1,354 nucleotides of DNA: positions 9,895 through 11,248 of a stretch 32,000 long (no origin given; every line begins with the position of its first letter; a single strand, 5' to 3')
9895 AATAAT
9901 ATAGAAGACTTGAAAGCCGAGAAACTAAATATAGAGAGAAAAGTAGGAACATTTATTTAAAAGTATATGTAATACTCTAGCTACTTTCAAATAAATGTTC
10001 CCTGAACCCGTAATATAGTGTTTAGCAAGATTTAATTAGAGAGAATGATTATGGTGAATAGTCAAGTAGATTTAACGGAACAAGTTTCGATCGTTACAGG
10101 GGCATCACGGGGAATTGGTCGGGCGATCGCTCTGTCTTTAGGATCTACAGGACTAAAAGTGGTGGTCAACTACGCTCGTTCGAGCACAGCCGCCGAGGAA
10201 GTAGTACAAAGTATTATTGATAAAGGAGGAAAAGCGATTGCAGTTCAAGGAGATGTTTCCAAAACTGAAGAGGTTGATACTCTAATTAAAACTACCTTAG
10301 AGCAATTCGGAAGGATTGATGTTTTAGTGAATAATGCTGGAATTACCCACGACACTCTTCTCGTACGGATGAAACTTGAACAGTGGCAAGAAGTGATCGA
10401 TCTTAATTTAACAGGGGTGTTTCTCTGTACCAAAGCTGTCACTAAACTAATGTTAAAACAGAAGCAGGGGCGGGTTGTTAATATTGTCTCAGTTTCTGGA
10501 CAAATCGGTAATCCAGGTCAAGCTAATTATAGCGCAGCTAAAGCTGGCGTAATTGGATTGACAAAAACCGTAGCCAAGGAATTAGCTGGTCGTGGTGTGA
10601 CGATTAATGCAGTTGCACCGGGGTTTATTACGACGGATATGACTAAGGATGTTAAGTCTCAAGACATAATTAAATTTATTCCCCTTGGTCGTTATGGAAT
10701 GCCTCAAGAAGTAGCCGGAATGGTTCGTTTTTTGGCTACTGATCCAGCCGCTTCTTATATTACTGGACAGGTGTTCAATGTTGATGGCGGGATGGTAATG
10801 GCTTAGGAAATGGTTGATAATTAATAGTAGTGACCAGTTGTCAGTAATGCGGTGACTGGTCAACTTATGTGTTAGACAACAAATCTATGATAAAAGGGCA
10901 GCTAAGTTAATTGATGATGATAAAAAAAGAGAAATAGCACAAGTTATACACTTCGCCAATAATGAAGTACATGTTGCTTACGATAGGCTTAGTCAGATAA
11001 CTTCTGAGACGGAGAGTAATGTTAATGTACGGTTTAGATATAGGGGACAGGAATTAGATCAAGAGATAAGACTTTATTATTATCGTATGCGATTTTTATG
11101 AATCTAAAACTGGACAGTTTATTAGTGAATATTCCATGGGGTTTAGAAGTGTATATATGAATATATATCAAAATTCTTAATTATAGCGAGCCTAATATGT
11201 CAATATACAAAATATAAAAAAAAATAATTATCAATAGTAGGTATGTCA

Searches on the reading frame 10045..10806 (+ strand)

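Call 8: search_protein_families(library=ncbifam, proteins=[window:10045-10806:+], max_evalue=0.00001)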
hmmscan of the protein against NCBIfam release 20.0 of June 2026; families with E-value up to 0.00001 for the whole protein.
window:10045-10806:+ (253 aa): 228 families (the best 25 are shown)
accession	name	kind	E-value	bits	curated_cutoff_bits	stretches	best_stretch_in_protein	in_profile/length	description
TIGR01830.1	3oxo_ACP_reduc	equivalog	1.1e-95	320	297.75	1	16-251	2-239/239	3-oxoacyl-[acyl-carrier-protein] reductase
NF004197.0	PRK05653.1-1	equivalog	1.6e-86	290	332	1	9-252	4-248/249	3-oxoacyl-ACP reductase FabG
NF053542.1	FlxB_rubin_SDR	equivalog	2.1e-83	279.8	340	1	14-250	2-239/239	flexirubin biosynthesis SDR family reductase FlxB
NF004198.0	PRK05653.1-3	equivalog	2.9e-82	275.8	296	1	10-252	5-248/248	3-oxoacyl-ACP reductase FabG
NF009466.0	PRK12826.1-2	subfamily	6.5e-81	271.5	222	1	11-252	2-246/248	3-oxoacyl-ACP reductase FabG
NF004199.0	PRK05653.1-4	equivalog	1.8e-80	270.1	301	1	9-252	2-247/247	3-oxoacyl-ACP reductase FabG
NF004200.0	PRK05653.1-5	equivalog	2.8e-78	262.8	273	1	15-251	5-242/242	3-oxoacyl-ACP reductase FabG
TIGR01829.1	AcAcCoA_reduct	subfamily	1.8e-75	253.7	302.1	1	14-252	2-242/242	acetoacetyl-CoA reductase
NF009546.0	PRK12935.1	equivalog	4.2e-72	242.7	418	1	8-252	2-247/247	acetoacetyl-CoA reductase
NF009464.0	PRK12824.1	subfamily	3.6e-71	239.7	269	1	12-252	2-244/245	3-oxoacyl-ACP reductase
NF005559.1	PRK07231.1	subfamily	2.6e-68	230.2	215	1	10-251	2-248/249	glucose 1-dehydrogenase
NF004818.0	PRK06172.1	equivalog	3.5e-66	223.1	336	1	9-251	4-251/253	SDR family oxidoreductase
NF006493.1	PRK08936.1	subfamily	1.1e-65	221.5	420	1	9-251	4-251/261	glucose-1-dehydrogenase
NF040605.2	mycolic_FabG1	exception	1.8e-65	221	420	1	16-252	5-231/233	3-oxoacyl-ACP reductase FabG1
NF009384.0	PRK12743.1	equivalog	6.5e-65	218.9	264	1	11-252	5-249/258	SDR family oxidoreductase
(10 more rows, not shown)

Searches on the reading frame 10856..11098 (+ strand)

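Call 47: search_protein_families(library=pfam, proteins=[window:10856-11098:+], max_evalue=0.01)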
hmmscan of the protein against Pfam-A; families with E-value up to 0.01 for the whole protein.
seq(81 aa): 1 family
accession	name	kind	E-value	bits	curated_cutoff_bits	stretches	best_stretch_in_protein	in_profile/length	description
PF15619.11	Lebercilin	-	0.0066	16.5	34.3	1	21-69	52-99/193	Ciliary protein causing Leber congenital amaurosis disease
